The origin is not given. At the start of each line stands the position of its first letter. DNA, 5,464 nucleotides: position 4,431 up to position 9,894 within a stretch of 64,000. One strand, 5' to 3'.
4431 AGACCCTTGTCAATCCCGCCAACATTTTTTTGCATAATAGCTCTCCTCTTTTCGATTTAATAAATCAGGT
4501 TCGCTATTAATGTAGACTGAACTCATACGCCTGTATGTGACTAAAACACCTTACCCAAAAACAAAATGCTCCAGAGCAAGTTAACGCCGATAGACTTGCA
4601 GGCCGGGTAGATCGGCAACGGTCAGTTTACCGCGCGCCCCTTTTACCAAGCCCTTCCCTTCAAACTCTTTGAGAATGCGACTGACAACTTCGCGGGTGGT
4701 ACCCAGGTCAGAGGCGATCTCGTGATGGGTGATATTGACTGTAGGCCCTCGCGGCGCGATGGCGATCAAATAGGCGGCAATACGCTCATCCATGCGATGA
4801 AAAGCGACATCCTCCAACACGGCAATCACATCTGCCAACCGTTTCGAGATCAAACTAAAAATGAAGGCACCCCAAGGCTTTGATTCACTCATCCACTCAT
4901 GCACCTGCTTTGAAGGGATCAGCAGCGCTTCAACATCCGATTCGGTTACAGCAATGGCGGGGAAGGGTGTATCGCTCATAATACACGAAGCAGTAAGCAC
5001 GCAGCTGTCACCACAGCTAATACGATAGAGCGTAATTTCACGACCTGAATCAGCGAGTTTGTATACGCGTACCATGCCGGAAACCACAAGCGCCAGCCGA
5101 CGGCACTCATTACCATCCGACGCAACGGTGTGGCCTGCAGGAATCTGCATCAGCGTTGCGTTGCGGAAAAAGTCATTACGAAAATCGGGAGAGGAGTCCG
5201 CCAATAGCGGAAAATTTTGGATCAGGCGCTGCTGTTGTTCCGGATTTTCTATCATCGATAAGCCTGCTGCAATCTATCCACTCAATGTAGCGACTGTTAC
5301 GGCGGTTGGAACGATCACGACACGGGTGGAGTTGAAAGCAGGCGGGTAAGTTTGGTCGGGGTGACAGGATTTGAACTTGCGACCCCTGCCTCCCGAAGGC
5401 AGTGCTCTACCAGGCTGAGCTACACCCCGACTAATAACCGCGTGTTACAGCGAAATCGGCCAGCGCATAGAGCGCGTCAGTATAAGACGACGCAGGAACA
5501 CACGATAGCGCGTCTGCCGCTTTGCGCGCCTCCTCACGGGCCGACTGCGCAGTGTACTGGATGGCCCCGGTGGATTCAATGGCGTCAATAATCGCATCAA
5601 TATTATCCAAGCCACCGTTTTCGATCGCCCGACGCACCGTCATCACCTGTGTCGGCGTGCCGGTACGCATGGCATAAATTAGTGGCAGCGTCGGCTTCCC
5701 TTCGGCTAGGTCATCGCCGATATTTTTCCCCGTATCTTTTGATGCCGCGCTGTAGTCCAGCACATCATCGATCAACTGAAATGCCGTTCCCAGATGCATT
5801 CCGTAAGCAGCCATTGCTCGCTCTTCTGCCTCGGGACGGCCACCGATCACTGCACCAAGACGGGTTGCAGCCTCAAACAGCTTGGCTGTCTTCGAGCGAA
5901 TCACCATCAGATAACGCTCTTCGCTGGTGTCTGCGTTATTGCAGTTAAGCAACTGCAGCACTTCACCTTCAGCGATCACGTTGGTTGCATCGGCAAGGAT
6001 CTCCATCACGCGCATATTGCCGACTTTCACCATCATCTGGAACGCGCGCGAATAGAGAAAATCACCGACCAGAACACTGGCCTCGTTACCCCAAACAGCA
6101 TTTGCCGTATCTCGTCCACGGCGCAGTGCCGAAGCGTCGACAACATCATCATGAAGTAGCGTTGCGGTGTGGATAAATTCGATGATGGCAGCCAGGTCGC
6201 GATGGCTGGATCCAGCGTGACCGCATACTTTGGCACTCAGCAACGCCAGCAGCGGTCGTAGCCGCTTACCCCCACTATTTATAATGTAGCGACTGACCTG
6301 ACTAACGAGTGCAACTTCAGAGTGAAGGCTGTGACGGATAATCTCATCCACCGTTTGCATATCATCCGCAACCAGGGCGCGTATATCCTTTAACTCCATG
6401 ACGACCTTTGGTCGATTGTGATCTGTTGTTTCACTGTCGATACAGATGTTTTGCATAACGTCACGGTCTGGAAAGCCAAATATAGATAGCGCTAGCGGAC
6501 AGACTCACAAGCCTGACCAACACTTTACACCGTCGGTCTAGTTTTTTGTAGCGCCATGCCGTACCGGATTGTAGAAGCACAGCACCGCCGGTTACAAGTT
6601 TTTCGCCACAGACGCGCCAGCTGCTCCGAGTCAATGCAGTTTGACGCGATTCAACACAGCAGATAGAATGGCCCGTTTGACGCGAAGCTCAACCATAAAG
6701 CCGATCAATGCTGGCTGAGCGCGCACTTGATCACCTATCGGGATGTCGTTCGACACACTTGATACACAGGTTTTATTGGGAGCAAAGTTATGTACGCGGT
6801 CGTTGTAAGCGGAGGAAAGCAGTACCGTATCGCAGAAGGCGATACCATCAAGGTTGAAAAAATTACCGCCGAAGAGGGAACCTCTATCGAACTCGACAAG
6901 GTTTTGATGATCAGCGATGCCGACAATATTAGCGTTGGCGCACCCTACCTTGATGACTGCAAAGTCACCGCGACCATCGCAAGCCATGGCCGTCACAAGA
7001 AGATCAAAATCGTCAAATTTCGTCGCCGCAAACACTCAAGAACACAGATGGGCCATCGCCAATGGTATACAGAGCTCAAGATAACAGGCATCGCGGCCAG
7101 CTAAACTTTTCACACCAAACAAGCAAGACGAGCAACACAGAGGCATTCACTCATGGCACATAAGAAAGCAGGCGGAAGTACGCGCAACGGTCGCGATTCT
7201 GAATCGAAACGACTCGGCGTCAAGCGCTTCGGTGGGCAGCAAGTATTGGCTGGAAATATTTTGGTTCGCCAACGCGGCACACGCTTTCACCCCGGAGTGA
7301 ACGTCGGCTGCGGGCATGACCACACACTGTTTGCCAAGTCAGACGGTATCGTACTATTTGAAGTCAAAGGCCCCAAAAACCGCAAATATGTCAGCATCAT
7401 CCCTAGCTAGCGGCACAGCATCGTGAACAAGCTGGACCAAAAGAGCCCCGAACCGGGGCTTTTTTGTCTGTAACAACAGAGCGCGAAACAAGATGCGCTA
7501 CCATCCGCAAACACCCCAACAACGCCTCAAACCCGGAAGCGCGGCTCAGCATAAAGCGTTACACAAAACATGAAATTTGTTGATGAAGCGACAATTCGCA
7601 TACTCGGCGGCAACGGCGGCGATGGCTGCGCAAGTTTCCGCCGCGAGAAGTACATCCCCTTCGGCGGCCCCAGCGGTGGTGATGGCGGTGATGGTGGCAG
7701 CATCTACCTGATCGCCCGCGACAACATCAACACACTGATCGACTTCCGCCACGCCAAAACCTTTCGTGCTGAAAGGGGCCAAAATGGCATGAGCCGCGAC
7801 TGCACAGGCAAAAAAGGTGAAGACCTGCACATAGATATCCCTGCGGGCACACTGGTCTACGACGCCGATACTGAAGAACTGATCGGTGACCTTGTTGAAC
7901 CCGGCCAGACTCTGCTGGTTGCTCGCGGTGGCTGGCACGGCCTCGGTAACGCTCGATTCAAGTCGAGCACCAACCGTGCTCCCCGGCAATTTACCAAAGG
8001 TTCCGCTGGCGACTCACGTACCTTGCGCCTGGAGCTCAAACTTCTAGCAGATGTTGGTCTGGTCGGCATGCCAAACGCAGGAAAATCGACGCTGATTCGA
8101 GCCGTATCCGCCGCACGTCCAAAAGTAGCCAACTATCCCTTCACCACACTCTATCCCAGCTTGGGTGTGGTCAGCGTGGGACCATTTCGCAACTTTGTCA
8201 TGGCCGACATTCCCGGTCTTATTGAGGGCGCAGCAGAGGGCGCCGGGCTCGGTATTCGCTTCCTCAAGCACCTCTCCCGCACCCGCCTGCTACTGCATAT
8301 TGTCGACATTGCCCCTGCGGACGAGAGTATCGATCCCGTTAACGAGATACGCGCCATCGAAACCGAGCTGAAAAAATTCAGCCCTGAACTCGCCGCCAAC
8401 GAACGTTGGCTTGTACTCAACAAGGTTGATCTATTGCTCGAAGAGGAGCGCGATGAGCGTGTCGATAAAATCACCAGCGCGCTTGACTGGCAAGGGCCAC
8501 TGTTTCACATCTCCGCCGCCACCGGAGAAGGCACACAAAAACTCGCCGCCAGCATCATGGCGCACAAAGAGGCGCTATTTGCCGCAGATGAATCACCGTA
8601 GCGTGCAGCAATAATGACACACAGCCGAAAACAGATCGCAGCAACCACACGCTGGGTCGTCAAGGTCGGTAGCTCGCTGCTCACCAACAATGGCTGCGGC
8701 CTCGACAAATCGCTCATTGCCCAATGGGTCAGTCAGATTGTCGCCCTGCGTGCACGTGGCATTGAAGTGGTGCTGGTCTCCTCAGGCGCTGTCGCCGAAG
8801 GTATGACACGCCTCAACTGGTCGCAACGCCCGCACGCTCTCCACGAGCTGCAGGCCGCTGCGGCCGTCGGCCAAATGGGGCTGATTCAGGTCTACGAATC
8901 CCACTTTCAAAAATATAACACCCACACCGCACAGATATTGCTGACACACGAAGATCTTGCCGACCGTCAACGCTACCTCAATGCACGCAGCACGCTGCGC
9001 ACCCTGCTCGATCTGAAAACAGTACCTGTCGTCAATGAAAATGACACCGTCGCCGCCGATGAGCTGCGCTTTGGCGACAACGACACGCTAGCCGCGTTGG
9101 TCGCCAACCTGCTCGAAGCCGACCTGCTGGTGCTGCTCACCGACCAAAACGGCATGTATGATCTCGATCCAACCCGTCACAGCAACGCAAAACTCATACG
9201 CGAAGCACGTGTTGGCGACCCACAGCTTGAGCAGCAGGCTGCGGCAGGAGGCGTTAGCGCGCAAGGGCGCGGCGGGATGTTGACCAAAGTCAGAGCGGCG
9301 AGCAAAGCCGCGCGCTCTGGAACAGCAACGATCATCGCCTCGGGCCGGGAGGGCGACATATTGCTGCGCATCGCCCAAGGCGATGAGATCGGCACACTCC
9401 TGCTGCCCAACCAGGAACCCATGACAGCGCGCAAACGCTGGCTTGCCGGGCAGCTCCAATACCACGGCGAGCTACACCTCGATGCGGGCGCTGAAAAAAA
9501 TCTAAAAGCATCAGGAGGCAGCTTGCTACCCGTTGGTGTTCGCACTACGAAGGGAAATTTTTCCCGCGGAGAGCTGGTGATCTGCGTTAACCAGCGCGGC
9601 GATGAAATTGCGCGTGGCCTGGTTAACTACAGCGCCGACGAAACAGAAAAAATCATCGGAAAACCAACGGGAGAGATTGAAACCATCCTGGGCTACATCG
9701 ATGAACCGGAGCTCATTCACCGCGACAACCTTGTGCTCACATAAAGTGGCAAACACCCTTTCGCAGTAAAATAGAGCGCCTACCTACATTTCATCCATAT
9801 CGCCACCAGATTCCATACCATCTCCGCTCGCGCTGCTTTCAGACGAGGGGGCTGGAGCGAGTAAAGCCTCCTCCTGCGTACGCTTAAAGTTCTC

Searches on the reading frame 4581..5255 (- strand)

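Call 52: search_protein_families(library=pfam, proteins=[window:4581-5255:-], max_evalue=0.00001)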
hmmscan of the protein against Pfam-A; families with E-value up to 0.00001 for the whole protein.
window:4581-5255:- (224 aa): 3 families
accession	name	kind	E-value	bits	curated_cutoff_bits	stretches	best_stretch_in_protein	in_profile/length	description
PF13545.12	HTH_Crp_2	-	6.5e-16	58.5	27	1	157-220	1-68/70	Crp-like helix-turn-helix domain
PF00027.35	cNMP_binding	-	1.8e-13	50.7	27.5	1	37-124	3-88/89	Cyclic nucleotide-binding domain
PF00325.26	Crp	-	7.9e-06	25.9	21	0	176-203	4-31/32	Bacterial regulatory proteins, crp family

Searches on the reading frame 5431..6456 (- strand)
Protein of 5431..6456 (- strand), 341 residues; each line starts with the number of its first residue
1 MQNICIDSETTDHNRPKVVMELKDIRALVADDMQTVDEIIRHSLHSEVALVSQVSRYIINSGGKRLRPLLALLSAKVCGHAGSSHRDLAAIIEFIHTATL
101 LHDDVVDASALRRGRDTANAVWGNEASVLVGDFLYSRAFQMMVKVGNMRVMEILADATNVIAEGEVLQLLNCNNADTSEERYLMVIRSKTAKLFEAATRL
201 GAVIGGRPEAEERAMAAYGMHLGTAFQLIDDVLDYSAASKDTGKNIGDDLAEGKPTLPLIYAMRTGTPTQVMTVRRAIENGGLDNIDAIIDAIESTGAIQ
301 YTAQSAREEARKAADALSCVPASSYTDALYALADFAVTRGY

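Call 52: search_protein_families(library=pfam, proteins=[window:5431-6456:-], max_evalue=0.00001)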
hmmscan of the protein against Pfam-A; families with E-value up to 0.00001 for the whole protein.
window:5431-6456:- (341 aa): 1 family
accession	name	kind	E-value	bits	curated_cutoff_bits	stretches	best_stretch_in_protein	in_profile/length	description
PF00348.22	polyprenyl_synt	-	2.5e-81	273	27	1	50-282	3-238/251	Polyprenyl synthetase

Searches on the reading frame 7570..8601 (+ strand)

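Call 52: search_protein_families(library=pfam, proteins=[window:7570-8601:+], max_evalue=0.00001)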
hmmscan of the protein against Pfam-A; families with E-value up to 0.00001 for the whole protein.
window:7570-8601:+ (343 aa): 3 families
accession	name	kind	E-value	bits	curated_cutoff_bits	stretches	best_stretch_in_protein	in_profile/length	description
PF01018.28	GTP1_OBG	-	1e-61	207.6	27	1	4-158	1-155/155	GTP1/OBG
PF01926.29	MMR_HSR1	-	6.8e-24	84.6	21.9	1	161-285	1-113/113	50S ribosome-binding GTPase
PF02421.24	FeoB_N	-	5.2e-10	39.5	27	1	162-327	3-154/156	Ferrous iron transport protein B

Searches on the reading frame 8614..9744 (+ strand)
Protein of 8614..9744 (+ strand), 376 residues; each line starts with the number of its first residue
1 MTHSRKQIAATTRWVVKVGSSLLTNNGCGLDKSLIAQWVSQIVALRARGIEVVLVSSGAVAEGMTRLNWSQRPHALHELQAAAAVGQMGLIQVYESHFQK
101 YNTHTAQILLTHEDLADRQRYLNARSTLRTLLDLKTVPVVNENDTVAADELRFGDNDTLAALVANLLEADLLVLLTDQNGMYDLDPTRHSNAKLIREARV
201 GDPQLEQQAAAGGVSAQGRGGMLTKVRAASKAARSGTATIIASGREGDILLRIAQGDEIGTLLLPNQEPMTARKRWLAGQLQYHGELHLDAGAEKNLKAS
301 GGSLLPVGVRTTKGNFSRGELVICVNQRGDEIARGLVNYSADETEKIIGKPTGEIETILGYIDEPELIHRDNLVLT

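Call 52: search_protein_families(library=pfam, proteins=[window:8614-9744:+], max_evalue=0.00001)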
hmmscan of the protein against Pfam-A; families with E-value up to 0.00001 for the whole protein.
window:8614-9744:+ (376 aa): 2 families
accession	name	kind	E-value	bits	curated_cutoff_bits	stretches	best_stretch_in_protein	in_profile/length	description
PF00696.33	AA_kinase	-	1.5e-46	159.5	24.9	1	13-242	2-233/234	Amino acid kinase family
PF01472.26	PUA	-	3.1e-17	62.7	24.8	1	285-359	1-74/74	PUA domain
